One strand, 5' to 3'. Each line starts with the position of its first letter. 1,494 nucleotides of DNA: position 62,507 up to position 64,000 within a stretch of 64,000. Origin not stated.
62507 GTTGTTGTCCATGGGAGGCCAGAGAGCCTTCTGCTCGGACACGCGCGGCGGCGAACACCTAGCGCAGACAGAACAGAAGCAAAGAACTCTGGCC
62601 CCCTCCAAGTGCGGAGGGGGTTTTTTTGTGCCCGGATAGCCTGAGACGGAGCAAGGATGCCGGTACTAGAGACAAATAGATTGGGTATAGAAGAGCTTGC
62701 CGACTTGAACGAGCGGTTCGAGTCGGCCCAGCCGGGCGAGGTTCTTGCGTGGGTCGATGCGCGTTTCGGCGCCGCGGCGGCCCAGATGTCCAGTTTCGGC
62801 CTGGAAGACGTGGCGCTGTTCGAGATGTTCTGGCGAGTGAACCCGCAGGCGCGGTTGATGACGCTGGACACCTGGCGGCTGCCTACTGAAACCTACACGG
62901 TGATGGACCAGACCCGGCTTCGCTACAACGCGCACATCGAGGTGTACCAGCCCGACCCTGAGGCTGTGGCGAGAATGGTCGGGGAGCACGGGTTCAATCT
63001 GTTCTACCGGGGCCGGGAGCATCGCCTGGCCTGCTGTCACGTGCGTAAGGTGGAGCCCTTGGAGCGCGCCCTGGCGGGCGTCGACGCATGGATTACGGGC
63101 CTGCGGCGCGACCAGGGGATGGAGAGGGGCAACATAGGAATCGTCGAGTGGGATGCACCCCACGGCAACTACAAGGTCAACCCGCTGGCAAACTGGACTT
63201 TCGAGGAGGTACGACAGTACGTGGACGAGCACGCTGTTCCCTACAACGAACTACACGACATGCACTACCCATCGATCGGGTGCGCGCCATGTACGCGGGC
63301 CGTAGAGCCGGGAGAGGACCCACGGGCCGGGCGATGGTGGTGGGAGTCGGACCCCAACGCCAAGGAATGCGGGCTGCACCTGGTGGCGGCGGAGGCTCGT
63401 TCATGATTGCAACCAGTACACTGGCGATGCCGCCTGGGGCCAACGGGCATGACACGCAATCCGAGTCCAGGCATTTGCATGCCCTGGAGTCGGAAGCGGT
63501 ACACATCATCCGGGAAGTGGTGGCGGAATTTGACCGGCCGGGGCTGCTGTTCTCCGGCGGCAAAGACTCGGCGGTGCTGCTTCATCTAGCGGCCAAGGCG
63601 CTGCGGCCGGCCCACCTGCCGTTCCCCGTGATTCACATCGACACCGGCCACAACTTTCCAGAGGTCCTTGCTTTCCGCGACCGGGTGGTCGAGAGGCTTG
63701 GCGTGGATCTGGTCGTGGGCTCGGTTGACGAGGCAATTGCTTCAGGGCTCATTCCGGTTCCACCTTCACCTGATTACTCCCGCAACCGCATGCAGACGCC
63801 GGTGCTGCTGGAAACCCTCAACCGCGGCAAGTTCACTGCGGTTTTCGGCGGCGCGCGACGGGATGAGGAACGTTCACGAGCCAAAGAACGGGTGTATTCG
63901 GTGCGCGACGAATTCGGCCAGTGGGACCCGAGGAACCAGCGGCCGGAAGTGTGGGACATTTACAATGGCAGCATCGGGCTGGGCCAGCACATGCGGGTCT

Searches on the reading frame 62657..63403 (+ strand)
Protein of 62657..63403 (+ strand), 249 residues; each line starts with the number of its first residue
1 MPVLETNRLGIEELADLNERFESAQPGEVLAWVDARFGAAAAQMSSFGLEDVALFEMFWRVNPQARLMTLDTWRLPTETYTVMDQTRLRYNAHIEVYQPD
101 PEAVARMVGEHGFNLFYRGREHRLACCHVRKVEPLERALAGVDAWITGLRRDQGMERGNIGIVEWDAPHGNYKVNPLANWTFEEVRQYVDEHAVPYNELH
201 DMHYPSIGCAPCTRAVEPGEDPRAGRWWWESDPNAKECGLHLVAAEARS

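Call 6: find_homologous_proteins(query=window:62657-63403:+, max_evalue=1e-20)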
Query window:62657-63403:+ (249 aa): 8000 proteins with E <= 1e-20 among 8000 candidates; the best 120 are listed.
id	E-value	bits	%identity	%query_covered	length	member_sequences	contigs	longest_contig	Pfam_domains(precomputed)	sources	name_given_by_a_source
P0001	4.2e-152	523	87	100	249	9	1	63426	PF01507.26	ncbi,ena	-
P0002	1.2e-150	518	87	100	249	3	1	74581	PF01507.26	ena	-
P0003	4.5e-149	513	86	100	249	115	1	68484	PF01507.26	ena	-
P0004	2.7e-148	511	86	100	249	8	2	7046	PF01507.26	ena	-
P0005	1.0e-147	509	86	100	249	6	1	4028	PF01507.26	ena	-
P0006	3.6e-146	504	85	100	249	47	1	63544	PF01507.26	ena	-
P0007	1.0e-145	502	85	100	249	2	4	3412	PF01507.26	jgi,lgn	jgi:phosphoadenosine phosphosulfate reductase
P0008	2.6e-143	494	82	100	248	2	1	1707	PF01507.26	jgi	jgi:phosphoadenosine phosphosulfate reductase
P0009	1.0e-138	479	79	100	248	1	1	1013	PF01507.26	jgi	jgi:phosphoadenosine phosphosulfate reductase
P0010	1.8e-138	478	79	100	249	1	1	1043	PF01507.26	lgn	-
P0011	1.9e-138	478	80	100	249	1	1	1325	PF01507.26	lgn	-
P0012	9.0e-138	476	80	100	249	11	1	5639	PF01507.26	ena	-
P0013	2.3e-137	475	81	100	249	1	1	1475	PF01507.26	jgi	-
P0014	1.4e-136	472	80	99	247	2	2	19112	PF01507.26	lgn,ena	-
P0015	2.2e-135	468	81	100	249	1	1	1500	PF01507.26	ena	-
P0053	7.0e-117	408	71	96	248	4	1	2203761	PF01507.26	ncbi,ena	-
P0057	3.4e-116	405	69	99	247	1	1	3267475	PF01507.26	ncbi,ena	-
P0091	2.1e-111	390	67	97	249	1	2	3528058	PF01507.26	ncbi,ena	-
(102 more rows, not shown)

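Call 8: find_related_loci(query=window:62657-63403:+, collection=genome_contigs, flank=3000)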
Query window:62657-63403:+ (249 aa) in genome_contigs; peptide patterns used: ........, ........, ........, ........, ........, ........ (x = any residue, [..] = any of these).
195 stretches matched a pattern; 39 encode a relative of the query (tblastn E <= 1e-3); 37 distinct loci.
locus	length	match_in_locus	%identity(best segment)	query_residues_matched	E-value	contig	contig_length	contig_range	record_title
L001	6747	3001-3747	91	1-249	5e-157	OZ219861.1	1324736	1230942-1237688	MAG: Dehalococcoidia bacterium isolate 64608d2e-b53d-4acf-b835-26db22483995 genome assembly, chromosome: 3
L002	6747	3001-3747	87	1-249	9e-152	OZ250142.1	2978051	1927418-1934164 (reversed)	MAG: Dehalococcoidia bacterium isolate 13a55ce7-f3ff-41cd-ba24-a08289399ae9 genome assembly, chromosome: 1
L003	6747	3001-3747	86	1-249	4e-150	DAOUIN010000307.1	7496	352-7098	MAG TPA_asm: Dehalococcoidia bacterium isolate S25_171 k133_59738, whole genome shotgun sequence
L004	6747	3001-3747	86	1-249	2e-149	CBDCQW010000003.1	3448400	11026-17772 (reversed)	MAG: Dehalococcoidia bacterium isolate 156317b5-1015-4f7b-970c-a7c120c590d5 genome assembly, contig: contig_3, whole gen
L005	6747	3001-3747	85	1-249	3e-147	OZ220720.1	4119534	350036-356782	MAG: Dehalococcoidia bacterium isolate c1ccb28d-03af-49da-9b48-84a9185dfe7a genome assembly, chromosome: 1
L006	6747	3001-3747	86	1-249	3e-147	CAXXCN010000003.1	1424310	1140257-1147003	MAG: Dehalococcoidia bacterium isolate e66569de-989e-459c-8942-bbbb2819a0b0 genome assembly, contig: contig_3, whole gen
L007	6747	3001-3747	85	1-249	9e-147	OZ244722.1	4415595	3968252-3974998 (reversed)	MAG: Dehalococcoidia bacterium isolate b077b08e-e145-448e-a96a-cce4e44968b6 genome assembly, chromosome: 1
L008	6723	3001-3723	87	1-241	3e-146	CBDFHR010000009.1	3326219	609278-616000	MAG: Dehalococcoidia bacterium isolate d69144cb-8fdf-44db-909b-5cac20385fca genome assembly, contig: contig_9, whole gen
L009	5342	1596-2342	84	1-249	2e-146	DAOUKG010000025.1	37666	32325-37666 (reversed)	MAG TPA_asm: Dehalococcoidia bacterium isolate S5_317 k113_857301, whole genome shotgun sequence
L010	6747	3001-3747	84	1-249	1e-145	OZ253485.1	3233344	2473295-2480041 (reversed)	MAG: Dehalococcoidia bacterium isolate 2195bedf-1493-43de-a809-7e41b9a4a3f2 genome assembly, chromosome: 1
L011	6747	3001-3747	84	1-249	7e-146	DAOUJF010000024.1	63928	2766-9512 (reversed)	MAG TPA_asm: Dehalococcoidia bacterium isolate S32_247 k113_4420448, whole genome shotgun sequence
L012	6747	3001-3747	84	1-249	7e-145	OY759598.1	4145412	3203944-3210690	MAG: Dehalococcoidia bacterium isolate 9e3974e8-1b76-4a2a-ace1-a6b9f67a3735 genome assembly, chromosome: 1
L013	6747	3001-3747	83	1-249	2e-144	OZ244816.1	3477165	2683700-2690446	MAG: Dehalococcoidia bacterium isolate f2a2dee8-fbed-446a-8eee-262c204d2a39 genome assembly, chromosome: 1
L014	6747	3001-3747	84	1-249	2e-144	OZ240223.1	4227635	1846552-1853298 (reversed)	MAG: Dehalococcoidia bacterium isolate f6a585c4-e35e-4cc9-a722-66a179f45198 genome assembly, chromosome: 1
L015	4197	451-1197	80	1-249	2e-140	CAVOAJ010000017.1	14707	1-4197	MAG: Dehalococcoidia bacterium isolate CBN3_323.8 genome assembly, contig: Ga0302135_10001372, whole genome shotgun sequ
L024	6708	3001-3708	59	9-243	5e-94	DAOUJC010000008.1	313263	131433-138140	MAG TPA_asm: Dehalococcoidia bacterium isolate S32_241 k113_762257, whole genome shotgun sequence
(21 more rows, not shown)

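Call 33: find_related_loci(query=window:62657-63403:+, collection=metagenome_contigs, flank=1500)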
Query window:62657-63403:+ (249 aa) in metagenome_contigs; peptide patterns used: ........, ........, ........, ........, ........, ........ (x = any residue, [..] = any of these).
268 stretches matched a pattern; 34 encode a relative of the query (tblastn E <= 1e-3); 34 distinct loci.
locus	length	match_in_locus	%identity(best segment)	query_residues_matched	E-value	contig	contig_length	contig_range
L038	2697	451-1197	80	1-249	1e-143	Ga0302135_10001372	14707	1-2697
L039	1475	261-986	82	1-242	8e-149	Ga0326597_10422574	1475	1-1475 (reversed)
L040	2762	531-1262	80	1-244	6e-139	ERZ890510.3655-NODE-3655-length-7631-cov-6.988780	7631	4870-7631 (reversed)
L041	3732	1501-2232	77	1-244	6e-132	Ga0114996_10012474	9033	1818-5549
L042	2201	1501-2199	74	1-233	1e-126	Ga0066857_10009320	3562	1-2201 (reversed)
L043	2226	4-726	73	8-248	7e-124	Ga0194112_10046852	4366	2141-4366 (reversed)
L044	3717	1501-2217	67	6-244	9e-117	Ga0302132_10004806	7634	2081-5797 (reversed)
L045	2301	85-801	67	6-244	2e-119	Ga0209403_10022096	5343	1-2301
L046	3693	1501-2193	71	13-243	1e-115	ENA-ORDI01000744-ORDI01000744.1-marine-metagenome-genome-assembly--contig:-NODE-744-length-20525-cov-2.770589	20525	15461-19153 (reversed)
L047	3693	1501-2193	71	13-243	8e-116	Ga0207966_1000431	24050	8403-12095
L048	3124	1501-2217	67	6-244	6e-117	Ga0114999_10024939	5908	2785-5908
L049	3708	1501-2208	67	13-248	7e-115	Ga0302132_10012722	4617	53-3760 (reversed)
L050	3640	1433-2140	67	13-248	8e-115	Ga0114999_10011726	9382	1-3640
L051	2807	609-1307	67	13-245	7e-115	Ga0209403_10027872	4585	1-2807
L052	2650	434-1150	67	6-244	9e-115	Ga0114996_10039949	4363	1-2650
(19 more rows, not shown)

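Call 41: search_protein_families(library=ncbifam, proteins=[window:62657-63403:+])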
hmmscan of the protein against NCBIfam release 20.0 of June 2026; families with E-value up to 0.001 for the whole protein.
window:62657-63403:+ (249 aa): 8 families
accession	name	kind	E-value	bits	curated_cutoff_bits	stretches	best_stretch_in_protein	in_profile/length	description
NF002537.0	PRK02090.1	equivalog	2e-79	266.7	154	1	12-243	14-240/244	phosphoadenylyl-sulfate reductase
TIGR02055.1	APS_reductase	subfamily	2e-71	239.8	235.3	1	46-240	1-194/194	adenylylsulfate reductase, thioredoxin dependent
TIGR00434.1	cysH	subfamily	8.5e-59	199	165.1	1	28-241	3-213/214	phosophoadenylyl-sulfate reductase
TIGR02057.1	PAPS_reductase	equivalog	1.6e-53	181.9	254.2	1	14-241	1-224/224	phosphoadenosine phosphosulfate reductase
TIGR00424.1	APS_reduc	equivalog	2e-49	168.4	553.2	1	5-241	82-323/464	5'-adenylylsulfate reductase, thioredoxin-independent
NF010366.0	PRK13795.1-1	equivalog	1.1e-05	23.8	745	1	126-216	350-447/667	hypothetical protein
NF010367.0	PRK13795.1-2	equivalog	7.1e-05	21.4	456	1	119-212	318-415/584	hypothetical protein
NF003587.0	PRK05253.1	subfamily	7.5e-05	22.1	195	0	60-157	53-143/301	sulfate adenylyltransferase subunit CysD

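Call 55: search_protein_families(library=pfam, proteins=[L024:2161-2940:+, L001:4706-5986:+, L001:3747-4700:+])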
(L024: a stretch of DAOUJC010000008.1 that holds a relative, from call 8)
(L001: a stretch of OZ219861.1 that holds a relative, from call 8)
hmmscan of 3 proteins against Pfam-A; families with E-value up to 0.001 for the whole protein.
L024:2161-2940:+ (260 aa): 1 family
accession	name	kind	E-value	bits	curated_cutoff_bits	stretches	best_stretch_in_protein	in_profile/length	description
PF01925.25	TauE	-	2.8e-50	171.6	32.6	1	8-259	2-237/237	Sulfite exporter TauE/SafE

L001:4706-5986:+ (427 aa): 4 families
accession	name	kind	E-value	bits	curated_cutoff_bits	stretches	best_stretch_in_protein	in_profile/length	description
PF00009.33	GTP_EFTU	-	8.7e-42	143.3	26.5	1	3-187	3-176/188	Elongation factor Tu GTP binding domain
PF22594.2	GTP-eEF1A_C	-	8.6e-25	87.5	27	1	313-413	1-100/101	GTP-eEF1A C-terminal domain-like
PF01926.29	MMR_HSR1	-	2.8e-06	27.9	21.9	0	59-142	24-112/113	50S ribosome-binding GTPase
PF03144.31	GTP_EFTU_D2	-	7.7e-06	26.7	30.3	1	242-302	6-73/73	Elongation factor Tu domain 2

L001:3747-4700:+ (318 aa): 1 family
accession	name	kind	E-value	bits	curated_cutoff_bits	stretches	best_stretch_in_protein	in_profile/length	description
PF01507.26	PAPS_reduct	-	8.8e-44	150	22.5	1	48-271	4-174/175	Phosphoadenosine phosphosulfate reductase domain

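Call 69: find_encoding_contigs(protein=P0057, flank=1200, max_places=2)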
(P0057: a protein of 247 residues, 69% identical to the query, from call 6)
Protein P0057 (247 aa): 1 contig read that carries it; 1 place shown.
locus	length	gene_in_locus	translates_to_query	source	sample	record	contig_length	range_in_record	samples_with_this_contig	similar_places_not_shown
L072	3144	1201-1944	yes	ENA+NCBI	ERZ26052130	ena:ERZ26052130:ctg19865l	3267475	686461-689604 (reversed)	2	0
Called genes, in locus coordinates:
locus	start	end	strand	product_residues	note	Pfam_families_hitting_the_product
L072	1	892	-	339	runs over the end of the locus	PF24827:AstE_AspA_cat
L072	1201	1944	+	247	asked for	PF01507:PAPS_reduct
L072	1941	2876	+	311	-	PF01507:PAPS_reduct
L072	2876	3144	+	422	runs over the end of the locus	PF00009:GTP_EFTU, PF01926:MMR_HSR1 (faint), PF03144:GTP_EFTU_D2 (weak), PF22594:GTP-eEF1A_C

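Call 70: find_encoding_contigs(protein=P0091, flank=1200, max_places=2)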
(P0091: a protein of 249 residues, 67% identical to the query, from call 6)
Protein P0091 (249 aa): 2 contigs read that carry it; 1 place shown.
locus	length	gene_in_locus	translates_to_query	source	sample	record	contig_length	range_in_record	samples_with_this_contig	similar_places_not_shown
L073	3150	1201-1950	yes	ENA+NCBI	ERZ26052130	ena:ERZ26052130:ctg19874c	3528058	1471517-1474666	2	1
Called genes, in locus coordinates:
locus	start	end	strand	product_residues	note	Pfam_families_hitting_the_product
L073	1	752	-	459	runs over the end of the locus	PF00202:Aminotran_3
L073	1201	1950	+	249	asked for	PF01507:PAPS_reduct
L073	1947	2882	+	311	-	PF01507:PAPS_reduct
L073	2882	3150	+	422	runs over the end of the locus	PF00009:GTP_EFTU, PF01926:MMR_HSR1 (weak), PF22594:GTP-eEF1A_C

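Call 71: find_encoding_contigs(protein=P0053, flank=1200, max_places=2)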
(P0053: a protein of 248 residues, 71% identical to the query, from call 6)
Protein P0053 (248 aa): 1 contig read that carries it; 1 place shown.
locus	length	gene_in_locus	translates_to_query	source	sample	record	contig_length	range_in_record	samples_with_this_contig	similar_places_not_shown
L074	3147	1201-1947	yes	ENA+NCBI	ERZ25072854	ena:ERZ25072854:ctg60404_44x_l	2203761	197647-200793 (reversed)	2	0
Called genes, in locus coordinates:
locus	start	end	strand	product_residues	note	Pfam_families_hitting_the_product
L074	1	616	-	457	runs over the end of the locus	PF00202:Aminotran_3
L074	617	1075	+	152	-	-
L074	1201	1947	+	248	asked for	PF01507:PAPS_reduct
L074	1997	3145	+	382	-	PF14306:PUA_2, PF01747:ATP-sulfurylase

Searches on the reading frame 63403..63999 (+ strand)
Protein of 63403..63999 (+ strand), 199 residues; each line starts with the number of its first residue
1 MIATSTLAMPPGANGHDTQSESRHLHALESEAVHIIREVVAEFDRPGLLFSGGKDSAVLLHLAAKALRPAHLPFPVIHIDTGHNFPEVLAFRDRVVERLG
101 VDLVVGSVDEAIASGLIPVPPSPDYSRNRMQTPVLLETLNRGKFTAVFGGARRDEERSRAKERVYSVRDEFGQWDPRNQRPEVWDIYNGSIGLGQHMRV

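Call 41: search_protein_families(library=ncbifam, proteins=[window:63403-63999:+])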
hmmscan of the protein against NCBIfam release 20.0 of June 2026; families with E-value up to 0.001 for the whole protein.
window:63403-63999:+ (199 aa): 15 families
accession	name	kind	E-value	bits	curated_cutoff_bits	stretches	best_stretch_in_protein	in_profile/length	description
NF003587.0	PRK05253.1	subfamily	2.2e-77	260.3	195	1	19-199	3-183/301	sulfate adenylyltransferase subunit CysD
NF009214.0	PRK12563.1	equivalog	3.2e-77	260.1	413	1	11-199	10-198/317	sulfate adenylyltransferase subunit CysD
TIGR02039.1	CysD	subfamily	1.7e-75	254.4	396.6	1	25-199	1-175/294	sulfate adenylyltransferase, small subunit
NF010367.0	PRK13795.1-2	equivalog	2.8e-14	52.5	456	1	20-160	218-360/584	hypothetical protein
NF002537.0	PRK02090.1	equivalog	2.6e-11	43.6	154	1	22-107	20-100/244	phosphoadenylyl-sulfate reductase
NF010366.0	PRK13795.1-1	equivalog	4.8e-11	41.5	745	1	20-113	239-334/667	hypothetical protein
NF006351.0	PRK08576.1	equivalog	2.3e-09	36.3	290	1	23-161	216-348/436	hypothetical protein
NF010368.0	PRK13795.1-3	equivalog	6.2e-09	34.7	588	1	20-114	223-314/635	hypothetical protein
TIGR02057.1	PAPS_reductase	equivalog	2.6e-06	27.5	254.2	1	53-106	34-83/224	phosphoadenosine phosphosulfate reductase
NF010369.0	PRK13795.1-4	equivalog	3e-06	25.7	1086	1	24-126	231-335/633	hypothetical protein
NF006327.0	PRK08557.1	equivalog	8e-06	24.9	366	1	21-105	155-239/415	hypothetical protein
TIGR00434.1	cysH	subfamily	2.1e-05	24.5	165.1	0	52-109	22-76/214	phosophoadenylyl-sulfate reductase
TIGR02055.1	APS_reductase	subfamily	0.00018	21.4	235.3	1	55-166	5-118/194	adenylylsulfate reductase, thioredoxin dependent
NF002048.0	PRK00876.1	subfamily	0.00053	18.9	313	1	27-112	18-104/330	NAD(+) synthase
NF010587.0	PRK13980.1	equivalog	0.00058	19.1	255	1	20-112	6-98/267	NAD+ synthase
